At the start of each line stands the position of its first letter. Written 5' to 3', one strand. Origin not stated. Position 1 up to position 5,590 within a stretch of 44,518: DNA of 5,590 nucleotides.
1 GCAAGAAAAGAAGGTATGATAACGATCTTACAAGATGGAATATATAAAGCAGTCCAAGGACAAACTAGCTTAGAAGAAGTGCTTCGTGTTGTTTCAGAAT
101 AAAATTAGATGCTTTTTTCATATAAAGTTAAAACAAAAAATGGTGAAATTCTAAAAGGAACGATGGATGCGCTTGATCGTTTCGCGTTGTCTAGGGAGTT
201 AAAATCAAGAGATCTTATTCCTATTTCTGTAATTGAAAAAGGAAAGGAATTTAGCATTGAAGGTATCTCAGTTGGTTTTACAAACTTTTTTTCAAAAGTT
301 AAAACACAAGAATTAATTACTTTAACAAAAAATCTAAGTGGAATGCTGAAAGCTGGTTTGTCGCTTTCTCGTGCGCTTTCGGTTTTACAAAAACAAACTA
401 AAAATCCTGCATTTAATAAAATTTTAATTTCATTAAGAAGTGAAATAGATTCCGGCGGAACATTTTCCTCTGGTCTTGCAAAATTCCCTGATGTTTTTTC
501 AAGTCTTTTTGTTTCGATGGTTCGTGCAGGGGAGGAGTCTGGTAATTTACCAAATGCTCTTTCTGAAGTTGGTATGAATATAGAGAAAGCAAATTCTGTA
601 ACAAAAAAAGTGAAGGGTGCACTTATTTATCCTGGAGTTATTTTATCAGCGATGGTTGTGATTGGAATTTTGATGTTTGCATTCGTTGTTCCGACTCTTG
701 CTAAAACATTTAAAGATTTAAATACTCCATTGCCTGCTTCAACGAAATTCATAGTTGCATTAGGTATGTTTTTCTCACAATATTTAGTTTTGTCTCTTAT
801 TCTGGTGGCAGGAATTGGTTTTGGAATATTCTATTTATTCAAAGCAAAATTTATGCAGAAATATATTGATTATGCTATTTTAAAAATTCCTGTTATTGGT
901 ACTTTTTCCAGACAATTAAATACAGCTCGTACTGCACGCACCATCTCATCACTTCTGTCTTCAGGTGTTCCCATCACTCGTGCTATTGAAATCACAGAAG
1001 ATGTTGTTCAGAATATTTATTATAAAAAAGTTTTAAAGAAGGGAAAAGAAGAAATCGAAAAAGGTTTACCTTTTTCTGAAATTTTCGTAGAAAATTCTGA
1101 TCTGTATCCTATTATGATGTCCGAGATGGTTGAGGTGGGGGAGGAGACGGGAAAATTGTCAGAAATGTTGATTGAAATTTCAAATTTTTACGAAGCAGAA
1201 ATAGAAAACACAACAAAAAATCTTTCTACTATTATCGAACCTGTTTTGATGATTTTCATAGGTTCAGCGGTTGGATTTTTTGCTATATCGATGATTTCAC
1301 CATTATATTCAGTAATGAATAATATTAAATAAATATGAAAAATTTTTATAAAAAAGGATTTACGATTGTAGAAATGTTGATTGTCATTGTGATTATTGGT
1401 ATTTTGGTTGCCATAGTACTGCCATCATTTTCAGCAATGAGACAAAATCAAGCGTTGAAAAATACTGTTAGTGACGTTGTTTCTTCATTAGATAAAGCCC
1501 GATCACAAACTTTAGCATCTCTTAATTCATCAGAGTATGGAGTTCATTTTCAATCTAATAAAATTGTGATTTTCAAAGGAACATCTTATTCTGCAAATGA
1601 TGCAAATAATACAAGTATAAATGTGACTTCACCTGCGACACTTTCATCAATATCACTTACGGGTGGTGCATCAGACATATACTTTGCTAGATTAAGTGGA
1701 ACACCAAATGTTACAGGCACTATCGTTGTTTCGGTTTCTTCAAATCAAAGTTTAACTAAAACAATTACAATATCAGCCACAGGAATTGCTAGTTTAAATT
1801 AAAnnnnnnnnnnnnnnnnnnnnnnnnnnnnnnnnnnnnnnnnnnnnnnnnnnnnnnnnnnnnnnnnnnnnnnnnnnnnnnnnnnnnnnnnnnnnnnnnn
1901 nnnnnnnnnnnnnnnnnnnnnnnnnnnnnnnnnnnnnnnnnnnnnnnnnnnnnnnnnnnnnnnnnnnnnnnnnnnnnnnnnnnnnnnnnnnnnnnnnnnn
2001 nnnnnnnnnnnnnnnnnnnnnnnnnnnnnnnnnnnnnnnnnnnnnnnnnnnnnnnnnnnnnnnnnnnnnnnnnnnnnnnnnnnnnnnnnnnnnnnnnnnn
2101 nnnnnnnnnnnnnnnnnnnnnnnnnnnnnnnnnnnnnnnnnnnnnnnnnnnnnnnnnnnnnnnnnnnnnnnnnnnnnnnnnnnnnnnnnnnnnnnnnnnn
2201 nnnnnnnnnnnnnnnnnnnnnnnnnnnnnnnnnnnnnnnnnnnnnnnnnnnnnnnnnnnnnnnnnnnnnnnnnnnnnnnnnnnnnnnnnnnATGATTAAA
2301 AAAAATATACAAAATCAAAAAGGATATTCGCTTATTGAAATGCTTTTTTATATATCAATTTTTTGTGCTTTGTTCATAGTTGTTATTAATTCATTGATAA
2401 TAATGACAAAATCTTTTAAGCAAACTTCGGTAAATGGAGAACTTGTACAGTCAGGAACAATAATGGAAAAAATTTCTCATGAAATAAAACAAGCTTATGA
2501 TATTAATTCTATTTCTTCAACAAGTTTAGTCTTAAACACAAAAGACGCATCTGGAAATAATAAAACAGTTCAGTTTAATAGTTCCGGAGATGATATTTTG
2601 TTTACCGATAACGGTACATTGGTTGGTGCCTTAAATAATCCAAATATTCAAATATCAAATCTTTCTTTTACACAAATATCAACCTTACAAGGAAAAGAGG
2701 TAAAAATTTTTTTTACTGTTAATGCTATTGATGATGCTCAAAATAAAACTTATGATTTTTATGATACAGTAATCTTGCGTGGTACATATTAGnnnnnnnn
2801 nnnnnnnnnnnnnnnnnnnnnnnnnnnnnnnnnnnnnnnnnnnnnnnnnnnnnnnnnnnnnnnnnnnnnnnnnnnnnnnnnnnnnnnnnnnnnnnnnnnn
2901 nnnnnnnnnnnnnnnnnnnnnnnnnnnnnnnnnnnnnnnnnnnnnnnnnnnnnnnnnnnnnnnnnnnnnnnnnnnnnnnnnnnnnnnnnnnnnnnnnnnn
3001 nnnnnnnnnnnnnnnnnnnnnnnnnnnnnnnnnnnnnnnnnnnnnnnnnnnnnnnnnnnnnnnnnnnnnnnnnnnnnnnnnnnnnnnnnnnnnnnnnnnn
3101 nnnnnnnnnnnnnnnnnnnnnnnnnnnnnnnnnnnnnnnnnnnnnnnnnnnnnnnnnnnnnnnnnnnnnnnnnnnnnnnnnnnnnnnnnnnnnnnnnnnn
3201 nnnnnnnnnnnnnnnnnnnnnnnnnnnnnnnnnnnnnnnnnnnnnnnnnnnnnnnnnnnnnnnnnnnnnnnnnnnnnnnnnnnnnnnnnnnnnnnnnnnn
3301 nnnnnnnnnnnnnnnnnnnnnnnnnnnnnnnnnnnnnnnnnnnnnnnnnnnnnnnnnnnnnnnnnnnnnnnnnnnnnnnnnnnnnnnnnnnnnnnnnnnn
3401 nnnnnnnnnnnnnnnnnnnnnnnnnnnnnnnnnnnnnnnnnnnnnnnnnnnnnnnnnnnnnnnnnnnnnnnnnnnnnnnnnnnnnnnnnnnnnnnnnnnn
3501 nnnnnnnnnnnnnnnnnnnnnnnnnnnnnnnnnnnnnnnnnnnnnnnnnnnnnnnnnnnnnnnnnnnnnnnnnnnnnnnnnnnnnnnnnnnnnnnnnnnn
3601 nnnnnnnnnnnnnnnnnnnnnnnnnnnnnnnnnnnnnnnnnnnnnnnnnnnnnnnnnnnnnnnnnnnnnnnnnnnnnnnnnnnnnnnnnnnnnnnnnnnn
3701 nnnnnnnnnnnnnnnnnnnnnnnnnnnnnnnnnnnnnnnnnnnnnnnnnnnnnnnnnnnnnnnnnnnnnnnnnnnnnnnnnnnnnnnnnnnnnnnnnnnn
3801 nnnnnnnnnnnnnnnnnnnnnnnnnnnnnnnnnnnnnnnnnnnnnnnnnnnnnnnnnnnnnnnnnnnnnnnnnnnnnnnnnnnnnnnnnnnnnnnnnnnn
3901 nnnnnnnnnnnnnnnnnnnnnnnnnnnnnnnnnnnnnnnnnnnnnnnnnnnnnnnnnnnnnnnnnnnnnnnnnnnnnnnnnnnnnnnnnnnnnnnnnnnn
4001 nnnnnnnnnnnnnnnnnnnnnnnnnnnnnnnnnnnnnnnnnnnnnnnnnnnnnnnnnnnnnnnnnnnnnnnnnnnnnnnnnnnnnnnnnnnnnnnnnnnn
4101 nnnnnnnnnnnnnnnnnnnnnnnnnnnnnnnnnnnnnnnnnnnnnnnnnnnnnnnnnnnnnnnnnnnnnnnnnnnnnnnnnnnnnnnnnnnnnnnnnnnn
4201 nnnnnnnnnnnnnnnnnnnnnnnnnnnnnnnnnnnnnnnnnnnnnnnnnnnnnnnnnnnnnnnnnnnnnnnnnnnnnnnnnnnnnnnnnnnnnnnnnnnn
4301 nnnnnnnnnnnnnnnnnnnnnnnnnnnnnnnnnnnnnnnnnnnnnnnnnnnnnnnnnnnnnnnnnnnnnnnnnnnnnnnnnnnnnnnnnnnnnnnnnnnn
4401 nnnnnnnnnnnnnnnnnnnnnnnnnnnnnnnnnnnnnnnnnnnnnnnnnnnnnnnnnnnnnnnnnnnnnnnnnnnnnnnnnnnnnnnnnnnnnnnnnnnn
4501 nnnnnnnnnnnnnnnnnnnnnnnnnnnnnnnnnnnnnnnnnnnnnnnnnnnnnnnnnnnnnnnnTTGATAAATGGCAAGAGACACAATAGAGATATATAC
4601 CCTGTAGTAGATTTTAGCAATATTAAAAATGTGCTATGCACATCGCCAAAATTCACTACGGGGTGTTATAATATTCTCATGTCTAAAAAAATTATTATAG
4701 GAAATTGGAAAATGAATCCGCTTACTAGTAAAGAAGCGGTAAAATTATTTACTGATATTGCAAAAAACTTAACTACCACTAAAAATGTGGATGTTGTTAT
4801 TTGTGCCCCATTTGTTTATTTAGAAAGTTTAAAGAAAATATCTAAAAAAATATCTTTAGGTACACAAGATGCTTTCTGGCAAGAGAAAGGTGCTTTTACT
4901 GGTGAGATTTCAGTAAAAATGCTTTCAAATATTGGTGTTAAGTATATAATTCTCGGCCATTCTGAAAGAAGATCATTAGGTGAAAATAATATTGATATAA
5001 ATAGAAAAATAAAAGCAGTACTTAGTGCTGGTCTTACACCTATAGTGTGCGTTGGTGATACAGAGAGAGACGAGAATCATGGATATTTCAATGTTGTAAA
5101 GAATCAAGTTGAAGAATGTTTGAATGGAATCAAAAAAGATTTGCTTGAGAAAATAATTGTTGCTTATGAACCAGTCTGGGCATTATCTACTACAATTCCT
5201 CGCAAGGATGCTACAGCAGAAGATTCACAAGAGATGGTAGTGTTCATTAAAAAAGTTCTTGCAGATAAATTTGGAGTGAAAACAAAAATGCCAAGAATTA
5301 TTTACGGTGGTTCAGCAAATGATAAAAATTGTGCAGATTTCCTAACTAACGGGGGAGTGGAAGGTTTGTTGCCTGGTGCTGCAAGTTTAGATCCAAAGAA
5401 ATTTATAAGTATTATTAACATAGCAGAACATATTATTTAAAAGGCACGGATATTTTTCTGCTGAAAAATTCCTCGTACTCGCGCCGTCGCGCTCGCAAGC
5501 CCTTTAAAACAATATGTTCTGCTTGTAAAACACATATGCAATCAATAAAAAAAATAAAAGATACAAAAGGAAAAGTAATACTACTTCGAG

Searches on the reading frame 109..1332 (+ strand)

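Call 47: search_protein_families(library=pfam, proteins=[window:109-1332:+], max_evalue=0.001)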
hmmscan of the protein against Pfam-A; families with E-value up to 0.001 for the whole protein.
window:109-1332:+ (407 aa): 1 family
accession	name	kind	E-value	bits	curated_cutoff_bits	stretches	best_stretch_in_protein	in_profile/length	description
PF00482.28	T2SSF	-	1e-53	181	25.2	2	73-195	2-125/125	Type II secretion system (T2SS), protein F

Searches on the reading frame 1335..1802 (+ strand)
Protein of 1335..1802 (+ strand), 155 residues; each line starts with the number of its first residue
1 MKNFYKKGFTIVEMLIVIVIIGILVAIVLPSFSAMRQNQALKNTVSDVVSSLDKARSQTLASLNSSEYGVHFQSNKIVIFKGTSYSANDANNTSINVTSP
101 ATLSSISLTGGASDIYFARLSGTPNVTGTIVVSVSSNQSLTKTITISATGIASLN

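Call 47: search_protein_families(library=pfam, proteins=[window:1335-1802:+], max_evalue=0.001)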
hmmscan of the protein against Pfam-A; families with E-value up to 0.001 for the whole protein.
window:1335-1802:+ (155 aa): 1 family
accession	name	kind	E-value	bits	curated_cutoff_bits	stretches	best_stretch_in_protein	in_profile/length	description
PF07963.17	N_methyl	-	6.8e-08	32.2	21.2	1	6-29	4-27/27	Prokaryotic N-terminal methylation motif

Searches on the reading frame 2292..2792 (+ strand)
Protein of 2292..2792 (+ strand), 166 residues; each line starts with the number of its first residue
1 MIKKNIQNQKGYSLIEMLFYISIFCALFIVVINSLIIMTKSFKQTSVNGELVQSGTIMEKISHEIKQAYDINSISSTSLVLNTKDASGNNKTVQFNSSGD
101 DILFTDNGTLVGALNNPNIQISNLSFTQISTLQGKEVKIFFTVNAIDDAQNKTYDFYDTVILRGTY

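Call 47: search_protein_families(library=pfam, proteins=[window:2292-2792:+], max_evalue=0.001)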
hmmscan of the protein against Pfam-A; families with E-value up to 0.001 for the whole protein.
window:2292-2792:+ (166 aa): 2 families
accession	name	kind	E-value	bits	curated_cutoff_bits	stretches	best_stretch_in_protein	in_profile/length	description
PF18340.7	TraI_2B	-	9.6e-05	22.6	26.7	1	53-99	19-66/79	DNA relaxase TraI 2B/2B-like domain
PF07963.17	N_methyl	-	0.00036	20.4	21.2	1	7-31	2-26/27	Prokaryotic N-terminal methylation motif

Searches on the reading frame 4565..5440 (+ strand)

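Call 47: search_protein_families(library=pfam, proteins=[window:4565-5440:+], max_evalue=0.001)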
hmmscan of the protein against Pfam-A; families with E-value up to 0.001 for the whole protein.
window:4565-5440:+ (291 aa): 1 family
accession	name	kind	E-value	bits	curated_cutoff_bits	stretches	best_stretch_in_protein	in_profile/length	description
PF00121.24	TIM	-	1.2e-74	251.3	20.1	1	42-286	1-244/245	Triosephosphate isomerase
